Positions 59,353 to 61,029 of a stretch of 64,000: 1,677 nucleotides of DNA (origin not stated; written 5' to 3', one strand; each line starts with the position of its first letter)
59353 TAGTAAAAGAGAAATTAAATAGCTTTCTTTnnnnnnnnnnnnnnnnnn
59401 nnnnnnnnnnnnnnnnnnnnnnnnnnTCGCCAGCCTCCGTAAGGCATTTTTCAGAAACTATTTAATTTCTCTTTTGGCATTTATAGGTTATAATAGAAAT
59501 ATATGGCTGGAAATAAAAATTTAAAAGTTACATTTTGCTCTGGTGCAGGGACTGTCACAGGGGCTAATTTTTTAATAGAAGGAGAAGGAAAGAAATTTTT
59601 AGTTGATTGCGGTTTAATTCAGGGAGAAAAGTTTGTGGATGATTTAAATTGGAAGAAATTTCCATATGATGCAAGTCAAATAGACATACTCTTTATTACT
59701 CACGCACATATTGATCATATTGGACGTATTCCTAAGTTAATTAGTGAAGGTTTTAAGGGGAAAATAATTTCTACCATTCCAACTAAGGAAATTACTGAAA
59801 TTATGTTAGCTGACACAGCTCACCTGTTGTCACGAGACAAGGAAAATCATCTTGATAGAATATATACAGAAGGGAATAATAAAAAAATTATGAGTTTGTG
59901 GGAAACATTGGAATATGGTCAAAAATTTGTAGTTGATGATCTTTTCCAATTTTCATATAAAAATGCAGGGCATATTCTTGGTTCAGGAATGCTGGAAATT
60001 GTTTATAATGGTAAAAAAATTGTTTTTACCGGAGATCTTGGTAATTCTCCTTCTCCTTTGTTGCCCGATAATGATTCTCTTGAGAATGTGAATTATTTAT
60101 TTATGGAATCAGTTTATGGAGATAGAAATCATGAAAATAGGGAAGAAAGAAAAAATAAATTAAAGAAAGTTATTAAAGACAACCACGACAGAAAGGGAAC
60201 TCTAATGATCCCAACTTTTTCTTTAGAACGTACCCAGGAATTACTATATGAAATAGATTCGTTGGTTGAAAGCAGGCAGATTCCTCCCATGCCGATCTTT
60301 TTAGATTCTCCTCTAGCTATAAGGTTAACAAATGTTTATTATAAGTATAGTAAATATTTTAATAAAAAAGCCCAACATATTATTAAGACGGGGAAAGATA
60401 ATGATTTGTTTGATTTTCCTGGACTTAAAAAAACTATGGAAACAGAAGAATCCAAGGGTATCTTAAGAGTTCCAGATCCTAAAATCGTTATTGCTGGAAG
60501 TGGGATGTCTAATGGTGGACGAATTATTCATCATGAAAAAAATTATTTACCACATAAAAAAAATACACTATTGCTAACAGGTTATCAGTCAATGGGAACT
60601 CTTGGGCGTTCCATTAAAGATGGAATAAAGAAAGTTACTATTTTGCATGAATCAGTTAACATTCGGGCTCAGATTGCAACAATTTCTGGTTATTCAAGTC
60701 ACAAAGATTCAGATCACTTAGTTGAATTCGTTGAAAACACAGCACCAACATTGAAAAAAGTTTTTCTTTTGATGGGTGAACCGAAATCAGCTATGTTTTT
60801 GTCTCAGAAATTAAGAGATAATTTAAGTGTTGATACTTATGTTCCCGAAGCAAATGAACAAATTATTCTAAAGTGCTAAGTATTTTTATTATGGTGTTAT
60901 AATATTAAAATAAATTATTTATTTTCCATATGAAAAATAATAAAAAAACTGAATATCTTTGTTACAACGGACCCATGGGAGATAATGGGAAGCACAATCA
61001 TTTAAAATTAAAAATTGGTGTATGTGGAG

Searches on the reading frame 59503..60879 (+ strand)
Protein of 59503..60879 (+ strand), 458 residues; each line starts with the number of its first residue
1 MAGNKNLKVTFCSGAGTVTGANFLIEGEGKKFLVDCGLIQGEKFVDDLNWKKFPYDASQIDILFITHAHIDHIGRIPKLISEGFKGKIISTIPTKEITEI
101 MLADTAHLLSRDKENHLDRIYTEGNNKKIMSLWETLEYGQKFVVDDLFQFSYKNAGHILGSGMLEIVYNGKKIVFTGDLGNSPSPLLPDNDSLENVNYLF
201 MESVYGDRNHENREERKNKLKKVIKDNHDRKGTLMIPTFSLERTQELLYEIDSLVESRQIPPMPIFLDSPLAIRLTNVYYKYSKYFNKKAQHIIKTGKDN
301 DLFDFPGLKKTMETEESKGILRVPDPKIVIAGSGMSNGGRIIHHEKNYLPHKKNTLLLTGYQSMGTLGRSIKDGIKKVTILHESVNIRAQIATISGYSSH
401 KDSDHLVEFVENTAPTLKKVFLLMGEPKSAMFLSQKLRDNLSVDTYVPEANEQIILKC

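Call 54: search_protein_families(library=pfam, proteins=[window:59503-60879:+], max_evalue=0.00001)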
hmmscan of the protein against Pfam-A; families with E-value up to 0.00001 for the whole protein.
window:59503-60879:+ (458 aa): 5 families
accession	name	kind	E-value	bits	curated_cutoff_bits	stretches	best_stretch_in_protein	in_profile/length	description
PF10996.14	Beta-Casp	-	1.6e-34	119.4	27.7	1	244-371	1-120/120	Beta-Casp domain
PF00753.33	Lactamase_B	-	2.8e-14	54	22.7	1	22-201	8-162/196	Metallo-beta-lactamase superfamily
PF16661.11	Lactamase_B_6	-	2.8e-10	40.3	27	1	25-178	2-161/193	Metallo-beta-lactamase superfamily domain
PF07521.17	RMMBL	-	1.9e-08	34.6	21.6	1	385-448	2-63/63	Zn-dependent metallo-hydrolase RNA specificity domain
PF12706.13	Lactamase_B_2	-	9.7e-08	32.3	27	1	32-202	3-163/200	Beta-lactamase superfamily domain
